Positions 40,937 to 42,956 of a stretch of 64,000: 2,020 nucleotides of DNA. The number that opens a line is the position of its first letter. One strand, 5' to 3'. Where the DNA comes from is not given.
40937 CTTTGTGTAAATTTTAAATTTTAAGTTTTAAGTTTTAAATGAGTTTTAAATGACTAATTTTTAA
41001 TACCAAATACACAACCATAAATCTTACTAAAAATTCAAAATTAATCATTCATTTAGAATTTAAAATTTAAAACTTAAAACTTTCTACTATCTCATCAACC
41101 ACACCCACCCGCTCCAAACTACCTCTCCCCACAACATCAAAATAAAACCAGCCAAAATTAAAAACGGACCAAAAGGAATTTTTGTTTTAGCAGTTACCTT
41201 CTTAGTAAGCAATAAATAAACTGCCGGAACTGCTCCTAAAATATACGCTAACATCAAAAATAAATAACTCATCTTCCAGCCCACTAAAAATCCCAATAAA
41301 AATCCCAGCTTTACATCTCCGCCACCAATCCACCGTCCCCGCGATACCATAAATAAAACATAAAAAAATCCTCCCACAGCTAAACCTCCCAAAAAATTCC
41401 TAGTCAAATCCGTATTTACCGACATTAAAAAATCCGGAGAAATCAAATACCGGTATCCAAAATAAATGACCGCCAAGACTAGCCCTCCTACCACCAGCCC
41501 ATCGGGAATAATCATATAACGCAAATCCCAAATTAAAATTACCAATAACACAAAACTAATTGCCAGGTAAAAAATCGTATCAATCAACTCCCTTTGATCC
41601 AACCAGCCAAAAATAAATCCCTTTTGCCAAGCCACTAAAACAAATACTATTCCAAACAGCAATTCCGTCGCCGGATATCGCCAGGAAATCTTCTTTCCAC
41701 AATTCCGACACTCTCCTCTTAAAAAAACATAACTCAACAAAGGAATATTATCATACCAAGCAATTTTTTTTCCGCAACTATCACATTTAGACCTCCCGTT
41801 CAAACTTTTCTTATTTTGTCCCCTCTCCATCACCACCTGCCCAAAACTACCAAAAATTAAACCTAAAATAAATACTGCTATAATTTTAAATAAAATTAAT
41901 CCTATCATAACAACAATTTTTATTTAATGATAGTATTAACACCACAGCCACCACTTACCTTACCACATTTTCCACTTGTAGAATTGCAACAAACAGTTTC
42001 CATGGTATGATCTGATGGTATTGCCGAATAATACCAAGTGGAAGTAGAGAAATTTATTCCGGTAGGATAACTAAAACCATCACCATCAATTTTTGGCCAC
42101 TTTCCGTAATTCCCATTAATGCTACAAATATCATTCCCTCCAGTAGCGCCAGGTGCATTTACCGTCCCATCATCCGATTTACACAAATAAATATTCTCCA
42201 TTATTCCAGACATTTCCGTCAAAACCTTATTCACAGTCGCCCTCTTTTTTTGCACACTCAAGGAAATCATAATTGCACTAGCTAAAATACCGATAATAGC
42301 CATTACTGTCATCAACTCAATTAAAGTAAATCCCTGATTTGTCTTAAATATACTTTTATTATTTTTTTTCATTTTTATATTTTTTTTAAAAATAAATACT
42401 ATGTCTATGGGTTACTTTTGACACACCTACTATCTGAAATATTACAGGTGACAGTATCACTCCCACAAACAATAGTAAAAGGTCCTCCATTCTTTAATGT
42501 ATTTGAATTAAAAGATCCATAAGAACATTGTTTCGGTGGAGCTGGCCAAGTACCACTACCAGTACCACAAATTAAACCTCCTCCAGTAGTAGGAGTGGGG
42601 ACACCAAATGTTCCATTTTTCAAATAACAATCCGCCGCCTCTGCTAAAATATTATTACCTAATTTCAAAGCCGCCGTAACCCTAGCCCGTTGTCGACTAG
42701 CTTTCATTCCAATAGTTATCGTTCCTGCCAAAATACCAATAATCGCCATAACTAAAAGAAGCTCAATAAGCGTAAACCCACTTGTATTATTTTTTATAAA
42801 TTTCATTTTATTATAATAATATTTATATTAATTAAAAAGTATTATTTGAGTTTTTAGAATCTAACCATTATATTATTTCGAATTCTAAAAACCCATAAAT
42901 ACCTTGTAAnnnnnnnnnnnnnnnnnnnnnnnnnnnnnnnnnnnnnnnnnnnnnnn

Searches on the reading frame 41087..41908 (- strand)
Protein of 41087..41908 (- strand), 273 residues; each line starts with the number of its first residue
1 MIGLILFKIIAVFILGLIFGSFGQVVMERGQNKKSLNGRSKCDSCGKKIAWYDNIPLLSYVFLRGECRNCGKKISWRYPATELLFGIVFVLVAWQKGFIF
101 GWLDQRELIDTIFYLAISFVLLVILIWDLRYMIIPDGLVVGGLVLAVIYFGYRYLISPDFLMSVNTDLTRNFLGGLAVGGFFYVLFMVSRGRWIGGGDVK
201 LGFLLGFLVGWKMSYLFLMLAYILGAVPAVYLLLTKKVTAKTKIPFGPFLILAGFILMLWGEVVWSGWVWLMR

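Call 5: search_protein_families(library=pfam, proteins=[window:41087-41908:-], max_evalue=0.01)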
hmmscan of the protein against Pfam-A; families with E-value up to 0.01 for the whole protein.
window:41087-41908:- (273 aa): 2 families
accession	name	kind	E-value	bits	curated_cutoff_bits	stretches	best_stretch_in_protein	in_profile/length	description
PF06750.18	A24_N_bact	-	3.1e-30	104.5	23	1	14-95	1-83/84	Bacterial Peptidase A24 N-terminal domain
PF01478.23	Peptidase_A24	-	4.4e-14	53.2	26.5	1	116-229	2-103/104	Type IV leader peptidase family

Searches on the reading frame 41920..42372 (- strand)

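Call 5: search_protein_families(library=pfam, proteins=[window:41920-42372:-], max_evalue=0.01)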
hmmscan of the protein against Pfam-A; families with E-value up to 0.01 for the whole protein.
window:41920-42372:- (150 aa): 1 family
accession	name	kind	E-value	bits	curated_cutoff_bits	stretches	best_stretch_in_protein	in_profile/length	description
PF07963.17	N_methyl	-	8.8e-09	35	21.2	1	10-34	2-26/27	Prokaryotic N-terminal methylation motif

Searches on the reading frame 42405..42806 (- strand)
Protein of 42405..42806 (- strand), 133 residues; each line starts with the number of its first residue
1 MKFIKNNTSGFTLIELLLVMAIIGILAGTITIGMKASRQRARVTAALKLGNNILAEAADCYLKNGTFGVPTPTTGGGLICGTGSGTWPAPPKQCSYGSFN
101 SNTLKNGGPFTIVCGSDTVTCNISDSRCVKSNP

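Call 5: search_protein_families(library=pfam, proteins=[window:42405-42806:-], max_evalue=0.01)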
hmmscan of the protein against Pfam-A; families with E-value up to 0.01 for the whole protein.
window:42405-42806:- (133 aa): 1 family
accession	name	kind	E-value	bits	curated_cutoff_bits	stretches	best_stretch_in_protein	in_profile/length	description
PF07963.17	N_methyl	-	9.5e-09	34.9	21.2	1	6-30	2-26/27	Prokaryotic N-terminal methylation motif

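Call 22: find_encoding_contigs(protein=window:42405-42806:-, flank=3000, max_places=10)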
Protein window:42405-42806:- (133 aa): 3 contigs read that carry it; 1 place shown.
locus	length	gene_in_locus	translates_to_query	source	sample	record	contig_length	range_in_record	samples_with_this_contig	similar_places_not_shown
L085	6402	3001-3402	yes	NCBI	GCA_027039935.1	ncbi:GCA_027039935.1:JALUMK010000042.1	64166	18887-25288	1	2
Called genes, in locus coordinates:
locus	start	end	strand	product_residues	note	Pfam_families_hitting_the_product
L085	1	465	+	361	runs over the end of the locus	PF00437:T2SSE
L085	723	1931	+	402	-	PF28597:T2SSF_N (weak), PF00482:T2SSF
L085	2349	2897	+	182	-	-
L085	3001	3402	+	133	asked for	PF07963:N_methyl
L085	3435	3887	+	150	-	PF07963:N_methyl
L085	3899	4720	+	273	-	PF06750:A24_N_bact, PF01478:Peptidase_A24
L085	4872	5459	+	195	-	PF07963:N_methyl (weak)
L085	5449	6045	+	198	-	-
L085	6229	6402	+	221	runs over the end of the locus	PF07963:N_methyl (weak)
